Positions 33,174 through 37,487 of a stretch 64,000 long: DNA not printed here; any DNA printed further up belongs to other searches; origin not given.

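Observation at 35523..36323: HNH-endonuclease intein splitting the GYGFNK-SHSQAYA active-site motif of DnaE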

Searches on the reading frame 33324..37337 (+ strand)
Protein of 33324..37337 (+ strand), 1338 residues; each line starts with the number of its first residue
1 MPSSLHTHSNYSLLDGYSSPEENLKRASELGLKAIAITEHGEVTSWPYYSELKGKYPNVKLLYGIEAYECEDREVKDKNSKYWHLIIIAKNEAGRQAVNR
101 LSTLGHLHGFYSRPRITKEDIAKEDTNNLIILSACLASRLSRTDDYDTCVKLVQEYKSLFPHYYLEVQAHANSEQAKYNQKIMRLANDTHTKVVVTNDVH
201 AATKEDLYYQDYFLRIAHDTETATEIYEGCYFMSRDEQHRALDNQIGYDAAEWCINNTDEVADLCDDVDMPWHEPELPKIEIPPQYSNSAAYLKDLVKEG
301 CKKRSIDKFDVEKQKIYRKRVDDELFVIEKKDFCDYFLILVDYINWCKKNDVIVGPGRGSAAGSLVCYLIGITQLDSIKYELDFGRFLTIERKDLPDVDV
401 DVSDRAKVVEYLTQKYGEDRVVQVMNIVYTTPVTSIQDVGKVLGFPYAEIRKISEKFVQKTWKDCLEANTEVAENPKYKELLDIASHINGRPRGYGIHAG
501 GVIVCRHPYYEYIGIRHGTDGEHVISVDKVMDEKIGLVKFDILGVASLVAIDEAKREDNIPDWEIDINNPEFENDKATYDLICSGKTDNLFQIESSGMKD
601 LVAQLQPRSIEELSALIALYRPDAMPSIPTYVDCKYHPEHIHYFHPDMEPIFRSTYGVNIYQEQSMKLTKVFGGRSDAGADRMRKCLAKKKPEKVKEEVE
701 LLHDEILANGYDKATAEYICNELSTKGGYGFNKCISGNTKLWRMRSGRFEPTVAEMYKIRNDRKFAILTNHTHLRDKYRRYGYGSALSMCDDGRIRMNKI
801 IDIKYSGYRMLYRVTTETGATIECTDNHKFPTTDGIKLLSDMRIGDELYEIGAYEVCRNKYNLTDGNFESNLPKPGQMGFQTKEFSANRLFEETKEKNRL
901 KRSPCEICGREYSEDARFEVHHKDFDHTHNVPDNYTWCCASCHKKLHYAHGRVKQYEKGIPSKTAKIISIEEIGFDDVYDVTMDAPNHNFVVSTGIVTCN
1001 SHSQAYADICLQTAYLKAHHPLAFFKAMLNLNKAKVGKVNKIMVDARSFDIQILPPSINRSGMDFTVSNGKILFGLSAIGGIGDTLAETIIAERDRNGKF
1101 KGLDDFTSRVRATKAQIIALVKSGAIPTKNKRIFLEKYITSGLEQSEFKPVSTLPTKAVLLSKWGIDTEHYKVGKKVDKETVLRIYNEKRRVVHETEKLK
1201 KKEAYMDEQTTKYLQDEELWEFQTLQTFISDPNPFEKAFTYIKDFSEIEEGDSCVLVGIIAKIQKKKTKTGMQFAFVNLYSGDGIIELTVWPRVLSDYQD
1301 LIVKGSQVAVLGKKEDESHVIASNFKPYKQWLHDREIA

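Call 5: search_protein_families(library=pfam, proteins=[window:33324-37337:+], max_evalue=0.1)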
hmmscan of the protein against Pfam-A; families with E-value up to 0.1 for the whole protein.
window:33324-37337:+ (1338 aa): 9 families
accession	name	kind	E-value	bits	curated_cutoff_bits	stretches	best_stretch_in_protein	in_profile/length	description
PF07733.18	DNA_pol3_alpha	-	8.1e-70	235.8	23.9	1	292-544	2-260/260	Bacterial DNA polymerase III alpha NTPase domain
PF17657.6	DNA_pol3_finger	-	1.8e-38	131.9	22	1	564-709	19-165/166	Bacterial DNA polymerase III alpha subunit finger domain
PF02811.25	PHP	-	1.8e-30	106.9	26.4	1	5-170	2-164/164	PHP domain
PF14579.12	HHH_6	-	2.2e-22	79.5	25.6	1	1051-1126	2-80/90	Helix-hairpin-helix motif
PF14890.11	Intein_splicing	-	2.1e-09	37.8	35.8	1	747-998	6-153/155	Intein splicing domain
PF01336.31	tRNA_anti-codon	-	3.9e-05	24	27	1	1257-1313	4-56/75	OB-fold nucleic acid binding domain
PF12836.13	HHH_3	-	0.00038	20.9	27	1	1076-1107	16-47/65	Helix-hairpin-helix motif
PF03934.19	T2SSK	-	0.0065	17.2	24.2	1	1079-1113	15-48/63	Type II secretion system (T2SS), protein K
PF01844.29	HNH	-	0.014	16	21.4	1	905-947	1-45/47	HNH endonuclease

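Call 6: search_protein_families(library=ncbifam, proteins=[window:33324-37337:+], max_evalue=0.1)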
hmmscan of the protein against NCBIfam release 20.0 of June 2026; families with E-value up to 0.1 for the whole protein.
window:33324-37337:+ (1338 aa): 30 families (the best 25 are shown)
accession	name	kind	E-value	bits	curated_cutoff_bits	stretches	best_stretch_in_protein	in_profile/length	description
NF004226.0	PRK05673.1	equivalog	1.9e-215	718.2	1002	2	5-734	9-752/1146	DNA polymerase III subunit alpha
NF005298.0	PRK06826.1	equivalog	9.5e-214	712.4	1260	2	4-736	7-753/1151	DNA polymerase III subunit alpha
TIGR00594.1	polc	superfamily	4e-212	707.2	434.35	2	4-734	3-750/1022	DNA polymerase III subunit alpha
NF005617.0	PRK07374.1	equivalog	3e-170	568.6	1653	2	4-736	5-764/1170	DNA polymerase III subunit alpha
NF005377.0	PRK06920.1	equivalog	5.7e-146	488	1806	2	5-734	6-729/1108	DNA polymerase III subunit alpha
NF004225.0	PRK05672.1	subfamily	5.7e-135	451.7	939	2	5-732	9-737/1047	error-prone DNA polymerase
NF007079.0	PRK09532.1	equivalog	3.1e-129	432.6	1525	1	4-742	5-783/876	DNA polymerase III subunit alpha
NF005516.0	PRK07135.1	equivalog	7.8e-129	431.4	1084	3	244-734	185-681/974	DNA polymerase III DnaE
NF004550.0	PRK05898.1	equivalog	1.1e-115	388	1182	2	251-734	191-677/971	DNA polymerase III subunit alpha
NF005582.0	PRK07279.1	equivalog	8.1e-108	361.8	1279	3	3-734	3-683/1033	DNA polymerase III subunit alpha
NF005616.0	PRK07373.1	equivalog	1.2e-41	142.8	646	2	966-1126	3-169/449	DNA polymerase III subunit alpha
NF001688.0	PRK00448.1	equivalog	6.6e-39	133.3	873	3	78-377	610-912/1445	PolC-type DNA polymerase III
TIGR01405.1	polC_Gram_pos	equivalog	5.3e-37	127.1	1043.45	3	78-378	376-678/1211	DNA polymerase III subunit alpha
NF005852.0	PRK07773.1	equivalog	5.2e-09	34.9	780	2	794-848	436-490/886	replicative DNA helicase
TIGR01445.1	intein_Nterm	domain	1.7e-07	32.2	24.5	1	734-832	1-83/83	intein N-terminal splicing region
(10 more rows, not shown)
